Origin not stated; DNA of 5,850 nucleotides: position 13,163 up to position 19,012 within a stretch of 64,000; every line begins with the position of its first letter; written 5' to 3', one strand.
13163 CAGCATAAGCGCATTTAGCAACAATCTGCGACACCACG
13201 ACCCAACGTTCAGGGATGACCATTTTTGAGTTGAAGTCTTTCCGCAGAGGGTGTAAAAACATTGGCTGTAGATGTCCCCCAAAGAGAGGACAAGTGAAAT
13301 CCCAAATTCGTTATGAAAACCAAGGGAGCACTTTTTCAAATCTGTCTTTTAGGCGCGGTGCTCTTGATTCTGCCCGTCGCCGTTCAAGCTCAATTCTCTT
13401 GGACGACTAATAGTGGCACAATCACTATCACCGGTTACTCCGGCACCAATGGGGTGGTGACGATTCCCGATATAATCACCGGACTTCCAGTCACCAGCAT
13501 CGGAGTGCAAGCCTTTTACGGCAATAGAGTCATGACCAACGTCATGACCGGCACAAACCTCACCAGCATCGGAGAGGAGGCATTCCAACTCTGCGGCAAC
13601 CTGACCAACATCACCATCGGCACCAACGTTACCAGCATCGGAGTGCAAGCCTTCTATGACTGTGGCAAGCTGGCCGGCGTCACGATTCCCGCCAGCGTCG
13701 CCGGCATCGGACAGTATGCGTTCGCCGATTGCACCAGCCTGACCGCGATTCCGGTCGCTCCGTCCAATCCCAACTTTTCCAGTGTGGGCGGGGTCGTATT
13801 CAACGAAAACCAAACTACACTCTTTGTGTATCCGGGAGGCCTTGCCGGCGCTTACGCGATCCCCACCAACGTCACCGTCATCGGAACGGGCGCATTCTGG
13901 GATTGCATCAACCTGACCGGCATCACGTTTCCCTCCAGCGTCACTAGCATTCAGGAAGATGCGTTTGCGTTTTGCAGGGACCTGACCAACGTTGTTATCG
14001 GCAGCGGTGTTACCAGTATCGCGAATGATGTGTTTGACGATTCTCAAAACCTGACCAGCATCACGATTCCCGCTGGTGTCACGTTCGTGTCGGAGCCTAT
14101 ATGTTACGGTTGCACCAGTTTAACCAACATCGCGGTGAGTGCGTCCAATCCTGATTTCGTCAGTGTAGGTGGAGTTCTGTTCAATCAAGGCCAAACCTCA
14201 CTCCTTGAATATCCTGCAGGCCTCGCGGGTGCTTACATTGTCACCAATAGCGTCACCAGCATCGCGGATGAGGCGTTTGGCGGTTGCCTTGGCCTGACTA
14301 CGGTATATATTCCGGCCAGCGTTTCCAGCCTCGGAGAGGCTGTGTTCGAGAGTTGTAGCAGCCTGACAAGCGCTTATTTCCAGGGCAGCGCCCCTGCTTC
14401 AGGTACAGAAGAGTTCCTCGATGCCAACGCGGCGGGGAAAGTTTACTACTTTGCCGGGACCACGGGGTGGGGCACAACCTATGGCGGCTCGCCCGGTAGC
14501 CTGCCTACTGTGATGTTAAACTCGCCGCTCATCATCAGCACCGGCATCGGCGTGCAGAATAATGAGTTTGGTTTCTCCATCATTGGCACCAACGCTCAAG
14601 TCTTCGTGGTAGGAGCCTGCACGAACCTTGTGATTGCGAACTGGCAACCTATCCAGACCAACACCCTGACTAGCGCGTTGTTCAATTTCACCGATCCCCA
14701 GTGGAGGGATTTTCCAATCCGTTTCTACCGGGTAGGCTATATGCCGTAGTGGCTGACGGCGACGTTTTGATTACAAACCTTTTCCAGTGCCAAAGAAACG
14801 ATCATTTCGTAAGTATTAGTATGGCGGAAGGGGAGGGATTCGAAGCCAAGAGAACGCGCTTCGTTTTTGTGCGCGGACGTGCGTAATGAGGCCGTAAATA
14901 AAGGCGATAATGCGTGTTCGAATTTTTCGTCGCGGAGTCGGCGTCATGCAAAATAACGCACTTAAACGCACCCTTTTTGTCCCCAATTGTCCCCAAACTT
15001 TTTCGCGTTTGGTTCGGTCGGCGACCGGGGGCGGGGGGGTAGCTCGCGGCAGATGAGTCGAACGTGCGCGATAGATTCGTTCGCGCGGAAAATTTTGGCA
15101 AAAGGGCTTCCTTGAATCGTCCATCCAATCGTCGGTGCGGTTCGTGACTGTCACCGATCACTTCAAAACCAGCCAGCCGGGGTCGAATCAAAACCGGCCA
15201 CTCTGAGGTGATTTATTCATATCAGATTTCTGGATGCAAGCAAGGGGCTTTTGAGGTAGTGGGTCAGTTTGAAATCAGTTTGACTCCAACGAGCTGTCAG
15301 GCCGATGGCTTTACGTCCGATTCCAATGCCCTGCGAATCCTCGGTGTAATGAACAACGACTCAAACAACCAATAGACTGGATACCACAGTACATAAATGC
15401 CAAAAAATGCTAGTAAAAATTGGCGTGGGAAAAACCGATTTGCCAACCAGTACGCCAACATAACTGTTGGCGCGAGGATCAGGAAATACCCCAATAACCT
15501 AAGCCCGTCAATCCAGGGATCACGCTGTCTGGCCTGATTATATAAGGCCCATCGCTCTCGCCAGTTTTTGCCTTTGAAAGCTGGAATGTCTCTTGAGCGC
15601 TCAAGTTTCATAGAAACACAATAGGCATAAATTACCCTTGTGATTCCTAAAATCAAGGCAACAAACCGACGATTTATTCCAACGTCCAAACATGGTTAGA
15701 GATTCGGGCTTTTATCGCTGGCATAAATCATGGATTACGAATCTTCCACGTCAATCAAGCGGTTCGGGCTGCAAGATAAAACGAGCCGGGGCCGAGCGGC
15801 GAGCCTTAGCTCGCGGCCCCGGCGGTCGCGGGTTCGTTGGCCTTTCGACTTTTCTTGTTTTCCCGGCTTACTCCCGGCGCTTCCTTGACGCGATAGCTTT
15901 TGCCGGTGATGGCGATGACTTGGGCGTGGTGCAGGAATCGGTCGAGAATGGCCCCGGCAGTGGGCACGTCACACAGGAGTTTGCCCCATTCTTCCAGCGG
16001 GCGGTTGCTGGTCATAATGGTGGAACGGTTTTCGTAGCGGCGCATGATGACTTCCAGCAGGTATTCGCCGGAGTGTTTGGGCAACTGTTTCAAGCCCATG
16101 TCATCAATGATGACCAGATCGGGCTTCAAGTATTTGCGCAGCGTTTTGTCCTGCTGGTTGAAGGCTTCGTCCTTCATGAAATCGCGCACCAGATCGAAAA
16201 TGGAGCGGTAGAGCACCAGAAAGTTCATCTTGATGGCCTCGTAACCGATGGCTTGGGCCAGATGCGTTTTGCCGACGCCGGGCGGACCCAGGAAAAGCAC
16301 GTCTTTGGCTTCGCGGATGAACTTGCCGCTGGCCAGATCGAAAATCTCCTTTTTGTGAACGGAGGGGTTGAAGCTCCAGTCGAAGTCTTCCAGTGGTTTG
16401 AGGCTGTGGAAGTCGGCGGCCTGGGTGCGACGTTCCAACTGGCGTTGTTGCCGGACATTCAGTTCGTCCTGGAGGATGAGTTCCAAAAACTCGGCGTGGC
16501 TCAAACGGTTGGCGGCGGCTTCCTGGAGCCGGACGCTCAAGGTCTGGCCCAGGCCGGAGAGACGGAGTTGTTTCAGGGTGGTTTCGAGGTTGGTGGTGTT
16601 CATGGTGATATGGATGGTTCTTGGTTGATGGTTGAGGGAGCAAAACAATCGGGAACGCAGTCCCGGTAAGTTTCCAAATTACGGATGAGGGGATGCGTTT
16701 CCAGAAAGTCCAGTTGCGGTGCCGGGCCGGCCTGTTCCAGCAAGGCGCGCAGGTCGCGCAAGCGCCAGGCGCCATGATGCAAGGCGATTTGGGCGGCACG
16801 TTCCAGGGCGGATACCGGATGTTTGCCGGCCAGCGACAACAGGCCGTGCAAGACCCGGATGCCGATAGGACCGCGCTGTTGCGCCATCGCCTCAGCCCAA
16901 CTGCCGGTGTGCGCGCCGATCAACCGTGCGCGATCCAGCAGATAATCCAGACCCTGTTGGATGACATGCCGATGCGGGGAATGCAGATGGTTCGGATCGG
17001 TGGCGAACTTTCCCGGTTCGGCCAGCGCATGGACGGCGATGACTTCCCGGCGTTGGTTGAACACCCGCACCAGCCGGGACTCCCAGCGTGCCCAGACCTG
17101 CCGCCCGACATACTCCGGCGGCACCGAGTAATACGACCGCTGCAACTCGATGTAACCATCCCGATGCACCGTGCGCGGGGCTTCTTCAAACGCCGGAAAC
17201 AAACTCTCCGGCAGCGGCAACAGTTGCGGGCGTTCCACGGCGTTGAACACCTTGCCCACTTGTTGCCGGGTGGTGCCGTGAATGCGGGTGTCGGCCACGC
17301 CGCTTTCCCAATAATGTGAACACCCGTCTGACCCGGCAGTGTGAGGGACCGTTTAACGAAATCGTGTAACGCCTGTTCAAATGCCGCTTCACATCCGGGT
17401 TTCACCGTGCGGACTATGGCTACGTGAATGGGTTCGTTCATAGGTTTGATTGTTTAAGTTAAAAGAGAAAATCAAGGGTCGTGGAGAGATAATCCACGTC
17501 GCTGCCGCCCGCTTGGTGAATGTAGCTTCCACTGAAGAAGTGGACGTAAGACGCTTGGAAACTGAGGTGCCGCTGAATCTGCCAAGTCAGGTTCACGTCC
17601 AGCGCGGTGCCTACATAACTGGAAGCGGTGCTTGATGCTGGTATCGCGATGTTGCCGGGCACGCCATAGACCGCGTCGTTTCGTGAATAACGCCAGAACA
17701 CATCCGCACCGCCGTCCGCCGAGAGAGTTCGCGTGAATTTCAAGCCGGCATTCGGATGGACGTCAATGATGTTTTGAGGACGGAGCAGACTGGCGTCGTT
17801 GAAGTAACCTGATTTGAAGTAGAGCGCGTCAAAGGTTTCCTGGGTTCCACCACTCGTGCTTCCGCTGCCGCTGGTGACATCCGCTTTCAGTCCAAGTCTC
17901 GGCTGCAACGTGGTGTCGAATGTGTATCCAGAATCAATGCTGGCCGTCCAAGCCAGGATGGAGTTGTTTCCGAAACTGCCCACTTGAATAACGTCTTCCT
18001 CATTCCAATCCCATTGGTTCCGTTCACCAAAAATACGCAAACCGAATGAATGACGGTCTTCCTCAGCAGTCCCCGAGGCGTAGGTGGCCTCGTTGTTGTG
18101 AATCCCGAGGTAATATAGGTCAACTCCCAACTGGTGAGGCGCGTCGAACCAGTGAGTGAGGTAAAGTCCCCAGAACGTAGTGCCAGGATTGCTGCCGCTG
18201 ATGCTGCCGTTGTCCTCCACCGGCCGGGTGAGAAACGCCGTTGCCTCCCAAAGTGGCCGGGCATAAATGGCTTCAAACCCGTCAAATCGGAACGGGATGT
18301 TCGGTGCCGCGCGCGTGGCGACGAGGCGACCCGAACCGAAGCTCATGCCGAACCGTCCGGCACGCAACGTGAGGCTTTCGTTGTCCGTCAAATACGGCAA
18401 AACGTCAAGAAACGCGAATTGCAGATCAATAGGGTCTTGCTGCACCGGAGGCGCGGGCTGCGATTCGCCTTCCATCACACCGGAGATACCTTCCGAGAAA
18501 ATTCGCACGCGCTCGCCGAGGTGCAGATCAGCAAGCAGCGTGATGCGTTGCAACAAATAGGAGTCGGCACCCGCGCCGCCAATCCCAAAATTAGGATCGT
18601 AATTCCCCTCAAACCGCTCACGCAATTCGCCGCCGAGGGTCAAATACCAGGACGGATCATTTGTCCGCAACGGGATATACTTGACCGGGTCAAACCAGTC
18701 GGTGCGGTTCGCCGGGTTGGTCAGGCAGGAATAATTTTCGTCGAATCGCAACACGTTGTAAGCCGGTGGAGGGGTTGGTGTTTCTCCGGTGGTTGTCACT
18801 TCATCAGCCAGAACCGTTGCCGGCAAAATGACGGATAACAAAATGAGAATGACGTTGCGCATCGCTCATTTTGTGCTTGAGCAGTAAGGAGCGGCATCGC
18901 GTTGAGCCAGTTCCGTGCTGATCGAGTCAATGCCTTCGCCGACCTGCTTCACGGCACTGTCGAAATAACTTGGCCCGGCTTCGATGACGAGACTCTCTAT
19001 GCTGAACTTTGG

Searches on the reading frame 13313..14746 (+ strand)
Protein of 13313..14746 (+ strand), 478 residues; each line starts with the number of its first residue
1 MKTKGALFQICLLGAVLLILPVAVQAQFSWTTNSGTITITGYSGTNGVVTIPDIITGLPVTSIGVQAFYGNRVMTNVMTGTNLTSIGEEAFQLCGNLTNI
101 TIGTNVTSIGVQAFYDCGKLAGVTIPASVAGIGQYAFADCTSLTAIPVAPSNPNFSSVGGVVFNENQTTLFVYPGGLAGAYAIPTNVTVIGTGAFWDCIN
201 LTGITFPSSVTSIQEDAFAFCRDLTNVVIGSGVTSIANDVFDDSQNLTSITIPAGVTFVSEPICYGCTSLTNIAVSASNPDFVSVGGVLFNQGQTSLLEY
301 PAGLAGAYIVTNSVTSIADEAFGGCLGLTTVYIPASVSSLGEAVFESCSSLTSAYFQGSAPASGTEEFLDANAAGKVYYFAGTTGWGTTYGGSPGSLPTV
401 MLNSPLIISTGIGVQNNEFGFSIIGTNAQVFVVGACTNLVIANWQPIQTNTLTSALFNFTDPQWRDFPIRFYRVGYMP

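Call 91: search_protein_families(library=pfam, proteins=[window:13313-14746:+], max_evalue=0.00001)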
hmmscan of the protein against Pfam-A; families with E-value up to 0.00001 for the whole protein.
window:13313-14746:+ (478 aa): 1 family
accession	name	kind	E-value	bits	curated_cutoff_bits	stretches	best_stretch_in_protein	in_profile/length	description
PF13306.12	LRR_5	-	6.3e-57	191.4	27.7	3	61-173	1-108/127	BspA type Leucine rich repeat region (6 copies)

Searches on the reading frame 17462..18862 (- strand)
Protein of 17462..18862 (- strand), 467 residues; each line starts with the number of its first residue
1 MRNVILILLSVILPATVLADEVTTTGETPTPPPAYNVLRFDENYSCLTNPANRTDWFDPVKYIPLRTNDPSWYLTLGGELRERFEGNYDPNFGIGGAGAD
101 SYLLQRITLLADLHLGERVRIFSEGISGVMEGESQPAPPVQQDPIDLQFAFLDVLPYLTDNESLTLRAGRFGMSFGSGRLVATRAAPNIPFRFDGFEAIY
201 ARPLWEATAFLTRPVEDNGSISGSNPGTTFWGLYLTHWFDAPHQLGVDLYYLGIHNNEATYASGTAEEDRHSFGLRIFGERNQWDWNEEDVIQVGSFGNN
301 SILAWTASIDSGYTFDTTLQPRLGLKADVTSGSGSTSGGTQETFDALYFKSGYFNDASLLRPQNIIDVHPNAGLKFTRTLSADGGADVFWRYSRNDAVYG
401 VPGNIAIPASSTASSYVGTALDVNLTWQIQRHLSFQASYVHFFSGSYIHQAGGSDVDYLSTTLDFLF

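Call 91: search_protein_families(library=pfam, proteins=[window:17462-18862:-], max_evalue=0.00001)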
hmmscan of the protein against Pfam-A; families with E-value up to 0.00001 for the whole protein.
window:17462-18862:- (467 aa): 1 family
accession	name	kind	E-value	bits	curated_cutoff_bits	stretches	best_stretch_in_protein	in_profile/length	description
PF13372.12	Alginate_exp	-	1.9e-64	218.4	25.2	1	73-459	2-392/395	Alginate export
